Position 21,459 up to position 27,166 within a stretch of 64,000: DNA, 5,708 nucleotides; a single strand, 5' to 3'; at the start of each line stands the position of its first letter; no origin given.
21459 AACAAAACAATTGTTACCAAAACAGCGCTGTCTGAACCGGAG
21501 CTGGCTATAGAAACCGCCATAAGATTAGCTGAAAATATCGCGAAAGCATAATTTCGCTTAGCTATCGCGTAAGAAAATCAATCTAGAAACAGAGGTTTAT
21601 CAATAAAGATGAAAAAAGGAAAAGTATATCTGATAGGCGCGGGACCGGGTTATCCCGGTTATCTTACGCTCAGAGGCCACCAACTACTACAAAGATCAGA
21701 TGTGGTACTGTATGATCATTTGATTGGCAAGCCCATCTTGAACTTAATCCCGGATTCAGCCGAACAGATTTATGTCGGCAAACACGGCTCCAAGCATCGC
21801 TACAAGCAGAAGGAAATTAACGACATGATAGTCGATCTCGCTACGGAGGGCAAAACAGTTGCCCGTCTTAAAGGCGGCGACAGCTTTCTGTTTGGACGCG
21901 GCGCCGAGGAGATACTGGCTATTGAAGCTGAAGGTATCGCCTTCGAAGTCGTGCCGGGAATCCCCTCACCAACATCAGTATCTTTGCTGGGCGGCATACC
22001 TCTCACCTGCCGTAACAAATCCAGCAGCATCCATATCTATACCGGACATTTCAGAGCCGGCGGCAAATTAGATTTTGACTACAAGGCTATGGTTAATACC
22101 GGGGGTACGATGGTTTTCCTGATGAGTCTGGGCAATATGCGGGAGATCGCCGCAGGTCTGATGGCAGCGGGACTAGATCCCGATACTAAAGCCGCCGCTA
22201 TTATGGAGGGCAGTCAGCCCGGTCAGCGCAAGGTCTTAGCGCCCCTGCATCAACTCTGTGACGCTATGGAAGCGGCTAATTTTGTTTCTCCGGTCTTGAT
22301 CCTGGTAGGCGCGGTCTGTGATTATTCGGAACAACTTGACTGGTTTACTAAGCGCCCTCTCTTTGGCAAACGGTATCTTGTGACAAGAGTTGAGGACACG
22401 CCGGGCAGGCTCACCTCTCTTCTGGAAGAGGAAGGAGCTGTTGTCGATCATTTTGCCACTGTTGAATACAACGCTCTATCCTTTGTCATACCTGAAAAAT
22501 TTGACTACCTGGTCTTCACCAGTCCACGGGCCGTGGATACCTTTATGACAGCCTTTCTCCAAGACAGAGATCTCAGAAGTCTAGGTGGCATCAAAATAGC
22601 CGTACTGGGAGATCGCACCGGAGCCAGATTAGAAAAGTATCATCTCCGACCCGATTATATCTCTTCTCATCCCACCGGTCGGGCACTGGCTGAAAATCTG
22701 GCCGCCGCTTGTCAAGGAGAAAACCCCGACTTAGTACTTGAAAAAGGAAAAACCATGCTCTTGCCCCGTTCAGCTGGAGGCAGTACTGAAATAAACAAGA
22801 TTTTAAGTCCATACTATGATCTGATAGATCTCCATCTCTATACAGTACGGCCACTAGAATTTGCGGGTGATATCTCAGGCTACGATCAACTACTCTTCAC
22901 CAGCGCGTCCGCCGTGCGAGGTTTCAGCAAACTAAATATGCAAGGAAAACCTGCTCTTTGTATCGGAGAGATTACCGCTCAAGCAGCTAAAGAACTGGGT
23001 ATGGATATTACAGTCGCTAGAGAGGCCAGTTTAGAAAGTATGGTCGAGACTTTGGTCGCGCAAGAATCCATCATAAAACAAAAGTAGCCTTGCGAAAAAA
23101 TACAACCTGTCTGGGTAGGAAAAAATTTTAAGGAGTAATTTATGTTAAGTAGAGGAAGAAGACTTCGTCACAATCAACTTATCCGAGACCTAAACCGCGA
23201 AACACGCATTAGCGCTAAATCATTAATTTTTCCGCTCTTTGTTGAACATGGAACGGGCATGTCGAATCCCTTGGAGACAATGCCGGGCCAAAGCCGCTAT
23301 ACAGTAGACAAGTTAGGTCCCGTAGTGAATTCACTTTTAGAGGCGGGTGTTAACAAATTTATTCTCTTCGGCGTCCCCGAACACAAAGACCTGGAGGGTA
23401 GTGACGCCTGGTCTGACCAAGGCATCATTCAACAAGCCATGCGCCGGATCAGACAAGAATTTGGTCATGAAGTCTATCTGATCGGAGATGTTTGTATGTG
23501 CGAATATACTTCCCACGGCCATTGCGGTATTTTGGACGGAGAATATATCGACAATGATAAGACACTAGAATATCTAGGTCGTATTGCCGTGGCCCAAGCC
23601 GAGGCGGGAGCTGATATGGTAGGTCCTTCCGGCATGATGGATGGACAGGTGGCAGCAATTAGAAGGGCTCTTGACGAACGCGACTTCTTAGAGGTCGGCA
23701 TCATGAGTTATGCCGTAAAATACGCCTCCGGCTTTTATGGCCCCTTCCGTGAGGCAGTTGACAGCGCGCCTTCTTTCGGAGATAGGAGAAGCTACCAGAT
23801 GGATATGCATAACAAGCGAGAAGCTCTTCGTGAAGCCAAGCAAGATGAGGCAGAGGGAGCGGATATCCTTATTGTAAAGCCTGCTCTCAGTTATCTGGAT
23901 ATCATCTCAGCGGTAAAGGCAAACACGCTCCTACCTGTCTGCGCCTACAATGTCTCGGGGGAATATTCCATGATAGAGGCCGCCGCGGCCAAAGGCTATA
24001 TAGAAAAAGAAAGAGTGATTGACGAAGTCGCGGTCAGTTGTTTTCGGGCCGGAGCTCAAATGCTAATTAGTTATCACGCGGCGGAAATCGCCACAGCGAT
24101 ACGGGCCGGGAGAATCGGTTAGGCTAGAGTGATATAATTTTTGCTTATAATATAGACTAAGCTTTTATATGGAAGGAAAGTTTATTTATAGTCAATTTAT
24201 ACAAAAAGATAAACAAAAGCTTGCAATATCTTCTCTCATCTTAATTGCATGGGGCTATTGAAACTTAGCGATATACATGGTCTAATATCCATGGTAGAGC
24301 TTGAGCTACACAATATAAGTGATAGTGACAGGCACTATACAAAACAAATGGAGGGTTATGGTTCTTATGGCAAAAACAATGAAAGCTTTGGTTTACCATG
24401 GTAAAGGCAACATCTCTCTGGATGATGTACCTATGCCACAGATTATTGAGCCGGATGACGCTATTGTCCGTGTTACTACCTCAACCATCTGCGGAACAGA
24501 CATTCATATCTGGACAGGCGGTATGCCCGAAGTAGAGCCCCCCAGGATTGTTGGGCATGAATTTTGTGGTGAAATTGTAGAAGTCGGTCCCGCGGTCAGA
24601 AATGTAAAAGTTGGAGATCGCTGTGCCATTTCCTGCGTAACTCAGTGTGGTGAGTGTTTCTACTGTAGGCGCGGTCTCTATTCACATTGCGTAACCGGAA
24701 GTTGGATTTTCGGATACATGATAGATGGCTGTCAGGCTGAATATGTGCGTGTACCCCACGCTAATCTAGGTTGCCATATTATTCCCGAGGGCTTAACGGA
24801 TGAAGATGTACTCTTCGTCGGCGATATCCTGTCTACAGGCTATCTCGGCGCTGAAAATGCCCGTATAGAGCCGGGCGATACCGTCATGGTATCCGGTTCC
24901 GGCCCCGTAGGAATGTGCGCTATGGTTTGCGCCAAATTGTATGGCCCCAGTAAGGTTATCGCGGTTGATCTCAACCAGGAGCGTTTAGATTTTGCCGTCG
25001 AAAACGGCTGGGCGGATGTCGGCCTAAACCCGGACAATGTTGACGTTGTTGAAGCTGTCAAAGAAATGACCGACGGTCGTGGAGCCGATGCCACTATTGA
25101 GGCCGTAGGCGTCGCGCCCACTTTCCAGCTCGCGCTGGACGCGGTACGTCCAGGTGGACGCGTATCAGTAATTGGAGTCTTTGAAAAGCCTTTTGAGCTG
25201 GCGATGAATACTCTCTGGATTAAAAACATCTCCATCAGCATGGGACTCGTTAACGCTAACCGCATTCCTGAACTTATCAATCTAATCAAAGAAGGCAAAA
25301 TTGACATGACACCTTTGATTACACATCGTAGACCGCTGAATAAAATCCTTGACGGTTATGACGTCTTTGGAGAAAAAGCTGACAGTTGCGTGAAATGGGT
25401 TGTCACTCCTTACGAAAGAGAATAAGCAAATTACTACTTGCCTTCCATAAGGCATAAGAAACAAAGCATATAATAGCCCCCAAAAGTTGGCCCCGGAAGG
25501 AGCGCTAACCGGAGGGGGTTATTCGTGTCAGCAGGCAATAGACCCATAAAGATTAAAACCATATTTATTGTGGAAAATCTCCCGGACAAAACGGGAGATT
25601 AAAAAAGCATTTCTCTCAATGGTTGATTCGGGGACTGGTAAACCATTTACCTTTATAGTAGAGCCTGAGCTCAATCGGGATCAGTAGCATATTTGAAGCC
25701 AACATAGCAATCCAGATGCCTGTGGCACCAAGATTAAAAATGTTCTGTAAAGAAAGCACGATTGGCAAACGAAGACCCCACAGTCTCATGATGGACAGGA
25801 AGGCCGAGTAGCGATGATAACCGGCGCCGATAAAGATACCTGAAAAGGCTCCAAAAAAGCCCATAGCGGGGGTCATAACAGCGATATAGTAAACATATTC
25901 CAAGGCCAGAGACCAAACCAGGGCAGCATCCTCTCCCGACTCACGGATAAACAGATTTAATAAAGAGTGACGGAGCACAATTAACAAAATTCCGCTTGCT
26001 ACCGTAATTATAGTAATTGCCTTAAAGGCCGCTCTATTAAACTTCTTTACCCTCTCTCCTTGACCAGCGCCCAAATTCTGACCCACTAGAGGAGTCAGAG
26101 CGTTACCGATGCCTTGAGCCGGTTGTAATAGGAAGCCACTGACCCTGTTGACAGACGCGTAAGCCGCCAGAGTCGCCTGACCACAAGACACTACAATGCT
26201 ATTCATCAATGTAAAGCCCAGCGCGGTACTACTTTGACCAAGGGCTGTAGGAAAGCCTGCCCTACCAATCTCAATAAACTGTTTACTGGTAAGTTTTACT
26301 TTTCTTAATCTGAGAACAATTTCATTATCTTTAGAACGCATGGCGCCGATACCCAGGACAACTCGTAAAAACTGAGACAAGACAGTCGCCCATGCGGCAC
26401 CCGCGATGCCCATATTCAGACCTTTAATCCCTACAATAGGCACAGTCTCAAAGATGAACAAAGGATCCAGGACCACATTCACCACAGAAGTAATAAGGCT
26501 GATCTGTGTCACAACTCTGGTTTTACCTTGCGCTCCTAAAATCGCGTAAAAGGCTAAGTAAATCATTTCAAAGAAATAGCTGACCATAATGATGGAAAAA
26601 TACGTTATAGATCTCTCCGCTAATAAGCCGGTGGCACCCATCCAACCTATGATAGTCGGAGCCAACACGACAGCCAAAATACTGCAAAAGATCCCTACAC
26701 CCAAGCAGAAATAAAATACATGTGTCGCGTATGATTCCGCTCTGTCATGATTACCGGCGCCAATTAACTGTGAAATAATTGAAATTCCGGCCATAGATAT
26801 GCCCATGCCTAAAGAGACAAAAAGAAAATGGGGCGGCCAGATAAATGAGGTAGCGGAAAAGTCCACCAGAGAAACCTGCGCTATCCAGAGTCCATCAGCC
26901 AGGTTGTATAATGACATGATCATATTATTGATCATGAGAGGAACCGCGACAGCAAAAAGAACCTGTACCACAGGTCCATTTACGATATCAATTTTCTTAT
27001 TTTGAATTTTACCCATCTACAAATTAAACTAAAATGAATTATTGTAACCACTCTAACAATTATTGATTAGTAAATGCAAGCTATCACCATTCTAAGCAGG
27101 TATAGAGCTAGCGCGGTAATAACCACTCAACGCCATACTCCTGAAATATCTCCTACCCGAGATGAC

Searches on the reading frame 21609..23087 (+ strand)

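Call 58: search_protein_families(library=pfam, proteins=[window:21609-23087:+], max_evalue=0.00001)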
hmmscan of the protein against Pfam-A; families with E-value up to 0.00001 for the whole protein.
window:21609-23087:+ (492 aa): 2 families
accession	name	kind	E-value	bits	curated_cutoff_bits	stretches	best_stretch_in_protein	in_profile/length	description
PF00590.25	TP_methylase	-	6.6e-45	154.1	27.8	1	5-216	1-211/212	Tetrapyrrole (Corrin/Porphyrin) Methylases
PF02602.20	HEM4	-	1.6e-33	116.2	27.5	1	268-480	3-231/231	Uroporphyrinogen-III synthase HemD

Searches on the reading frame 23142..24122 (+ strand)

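Call 59: search_protein_families(library=pfam, proteins=[window:23142-24122:+], max_evalue=0.00001)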
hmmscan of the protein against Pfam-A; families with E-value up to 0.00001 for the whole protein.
window:23142-24122:+ (326 aa): 1 family
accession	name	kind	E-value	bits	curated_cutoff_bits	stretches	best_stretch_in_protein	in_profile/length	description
PF00490.27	ALAD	-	9.1e-139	462.4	24.6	1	3-318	2-316/317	Delta-aminolevulinic acid dehydratase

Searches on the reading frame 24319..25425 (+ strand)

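Call 59: search_protein_families(library=pfam, proteins=[window:24319-25425:+], max_evalue=0.00001)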
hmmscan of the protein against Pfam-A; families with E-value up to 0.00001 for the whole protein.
window:24319-25425:+ (368 aa): 3 families
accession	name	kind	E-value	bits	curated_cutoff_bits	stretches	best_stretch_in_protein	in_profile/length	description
PF00107.32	ADH_zinc_N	-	3.2e-31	108.4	31.8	1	196-324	1-128/129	Zinc-binding dehydrogenase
PF08240.17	ADH_N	-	3.4e-29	101.6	23.5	1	45-150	2-99/104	Alcohol dehydrogenase GroES-like domain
PF16912.11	Glu_dehyd_C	-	5e-06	26.6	34.9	1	181-348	27-199/211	Glucose dehydrogenase C-terminus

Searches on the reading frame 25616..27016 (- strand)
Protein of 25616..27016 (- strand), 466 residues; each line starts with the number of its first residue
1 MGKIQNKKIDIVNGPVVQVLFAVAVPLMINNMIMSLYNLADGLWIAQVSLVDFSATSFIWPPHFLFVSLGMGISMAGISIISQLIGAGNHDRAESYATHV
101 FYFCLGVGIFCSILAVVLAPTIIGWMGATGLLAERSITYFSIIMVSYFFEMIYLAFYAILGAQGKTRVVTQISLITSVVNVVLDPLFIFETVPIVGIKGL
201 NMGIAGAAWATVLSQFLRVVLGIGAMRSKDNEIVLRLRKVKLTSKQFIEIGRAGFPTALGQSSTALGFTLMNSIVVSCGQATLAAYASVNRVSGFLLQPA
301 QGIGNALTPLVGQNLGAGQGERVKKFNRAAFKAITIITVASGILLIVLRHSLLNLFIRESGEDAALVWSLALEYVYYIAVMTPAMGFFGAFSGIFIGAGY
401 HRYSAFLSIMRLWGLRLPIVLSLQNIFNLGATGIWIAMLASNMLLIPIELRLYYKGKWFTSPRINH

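Call 59: search_protein_families(library=pfam, proteins=[window:25616-27016:-], max_evalue=0.00001)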
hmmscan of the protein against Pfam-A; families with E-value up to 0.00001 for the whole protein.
window:25616-27016:- (466 aa): 1 family
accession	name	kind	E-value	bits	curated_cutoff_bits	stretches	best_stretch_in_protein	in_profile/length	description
PF01554.23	MatE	-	3.6e-50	170.2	24.9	2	26-186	1-161/161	MatE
